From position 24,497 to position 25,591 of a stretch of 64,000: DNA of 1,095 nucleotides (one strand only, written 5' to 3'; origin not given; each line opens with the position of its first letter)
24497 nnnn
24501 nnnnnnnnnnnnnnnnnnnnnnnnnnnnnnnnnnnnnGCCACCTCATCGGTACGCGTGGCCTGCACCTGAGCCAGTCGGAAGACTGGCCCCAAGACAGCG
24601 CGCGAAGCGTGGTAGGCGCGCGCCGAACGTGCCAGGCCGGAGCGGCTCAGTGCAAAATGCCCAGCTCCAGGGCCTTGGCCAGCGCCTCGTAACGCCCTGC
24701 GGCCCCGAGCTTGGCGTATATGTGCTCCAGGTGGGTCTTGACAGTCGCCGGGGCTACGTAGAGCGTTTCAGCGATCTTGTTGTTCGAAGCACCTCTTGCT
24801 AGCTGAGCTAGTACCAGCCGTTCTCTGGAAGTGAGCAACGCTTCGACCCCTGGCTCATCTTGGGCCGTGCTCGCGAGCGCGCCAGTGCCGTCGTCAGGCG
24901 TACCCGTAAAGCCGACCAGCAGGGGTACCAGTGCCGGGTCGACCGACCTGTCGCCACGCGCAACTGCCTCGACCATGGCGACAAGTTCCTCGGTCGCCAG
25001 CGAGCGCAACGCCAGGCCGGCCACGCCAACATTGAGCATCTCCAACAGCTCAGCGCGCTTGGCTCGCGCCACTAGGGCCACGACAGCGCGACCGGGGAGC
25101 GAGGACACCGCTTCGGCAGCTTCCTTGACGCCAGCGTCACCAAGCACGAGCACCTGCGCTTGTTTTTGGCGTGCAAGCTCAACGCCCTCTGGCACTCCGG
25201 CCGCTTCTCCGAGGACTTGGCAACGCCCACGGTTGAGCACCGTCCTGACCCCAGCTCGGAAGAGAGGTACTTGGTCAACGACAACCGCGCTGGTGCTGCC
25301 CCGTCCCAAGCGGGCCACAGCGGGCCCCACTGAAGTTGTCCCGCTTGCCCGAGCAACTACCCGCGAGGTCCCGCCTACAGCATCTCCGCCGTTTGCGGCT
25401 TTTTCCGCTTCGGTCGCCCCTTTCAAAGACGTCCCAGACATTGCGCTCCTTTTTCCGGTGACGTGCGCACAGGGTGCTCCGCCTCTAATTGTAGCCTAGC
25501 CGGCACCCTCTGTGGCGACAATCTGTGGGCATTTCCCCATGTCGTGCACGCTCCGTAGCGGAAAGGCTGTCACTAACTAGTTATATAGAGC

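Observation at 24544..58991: Seven copies of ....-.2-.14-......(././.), each oriented into a flagellar gene: a candidate FliA/WhiG regulon signature that also covers early genes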

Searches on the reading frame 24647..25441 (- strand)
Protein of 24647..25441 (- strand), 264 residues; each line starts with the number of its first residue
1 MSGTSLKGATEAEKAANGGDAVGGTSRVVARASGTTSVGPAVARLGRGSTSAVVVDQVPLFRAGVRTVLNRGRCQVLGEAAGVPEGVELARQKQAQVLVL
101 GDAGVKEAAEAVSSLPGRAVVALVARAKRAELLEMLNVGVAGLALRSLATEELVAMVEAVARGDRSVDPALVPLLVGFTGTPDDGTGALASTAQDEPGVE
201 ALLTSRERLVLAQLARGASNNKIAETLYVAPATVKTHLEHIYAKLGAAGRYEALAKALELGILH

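Call 7: search_protein_families(library=pfam, proteins=[window:24647-25441:-])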
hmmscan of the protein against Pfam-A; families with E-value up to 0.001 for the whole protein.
window:24647-25441:- (264 aa): 1 family
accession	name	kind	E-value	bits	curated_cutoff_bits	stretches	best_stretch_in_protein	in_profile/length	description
PF00196.25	GerE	-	2.2e-16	59.7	23.5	1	202-254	2-54/57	Bacterial regulatory proteins, luxR family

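Call 18: search_protein_families(library=ncbifam, proteins=[window:24647-25441:-])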
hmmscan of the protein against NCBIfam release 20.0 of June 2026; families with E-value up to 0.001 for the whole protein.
window:24647-25441:- (264 aa): 20 families
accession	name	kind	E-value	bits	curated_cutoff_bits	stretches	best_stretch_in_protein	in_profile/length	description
NF047785.1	respo_reg_MadR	equivalog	1.6e-21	76.7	300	1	52-262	3-208/209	MadR family response regulator transcription factor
NF007935.0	PRK10651.1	equivalog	1.7e-20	73.1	250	1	51-254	8-207/216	two-component system response regulator NarL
NF052445.1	RespRegMctR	equivalog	1.6e-18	66.8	300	1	52-260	4-202/205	two-component system response regulator MctR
NF003420.0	PRK04841.1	equivalog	1.6e-13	49.6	537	1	203-260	839-896/903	HTH-type transcriptional regulator MalT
NF007708.0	PRK10403.1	equivalog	3.4e-13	49.5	343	1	52-253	9-204/215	nitrate/nitrite response regulator protein NarP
NF011896.0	PRK15369.1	equivalog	8e-12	45.2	242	1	115-261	75-208/211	two component system response regulator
NF007505.1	PRK10100.1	equivalog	2.6e-11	43.6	250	1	200-255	142-197/204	biofilm master transcriptional regulator CsgD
NF007018.1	PRK09483.1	equivalog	7.4e-11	42.1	280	1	53-262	5-208/217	UvrY/SirA/GacA family response regulator transcription factor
TIGR03020.2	EpsA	equivalog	2.6e-10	40.4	170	1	199-257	187-245/247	XrtB/PEP-CTERM-associated transcriptional regulator EpsA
TIGR03541.1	reg_near_HchA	equivalog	1.7e-08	34.2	215.6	1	199-261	168-230/232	PA1136 family autoinducer-binding transcriptional regulator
NF007685.0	PRK10360.1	equivalog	4.5e-08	33.1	258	1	109-252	63-187/196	response regulator transcription factor UhpA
NF041232.1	BagY_FevT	exception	6.4e-07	28.6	700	1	203-256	297-350/367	LuxR family transcriptional regulator BagY/FevT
NF007403.0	PRK09935.1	equivalog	7.3e-07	29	271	1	174-252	120-199/210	fimbria biosynthesis transcriptional regulator FimZ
NF041673.1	transregRamA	equivalog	7.6e-07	28.5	500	1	203-263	219-279/280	acetate metabolism transcriptional regulator RamA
NF041830.1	RR_TF_ErdR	exception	1.1e-06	28.5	390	1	53-253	5-201/213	response regulator transcription factor ErdR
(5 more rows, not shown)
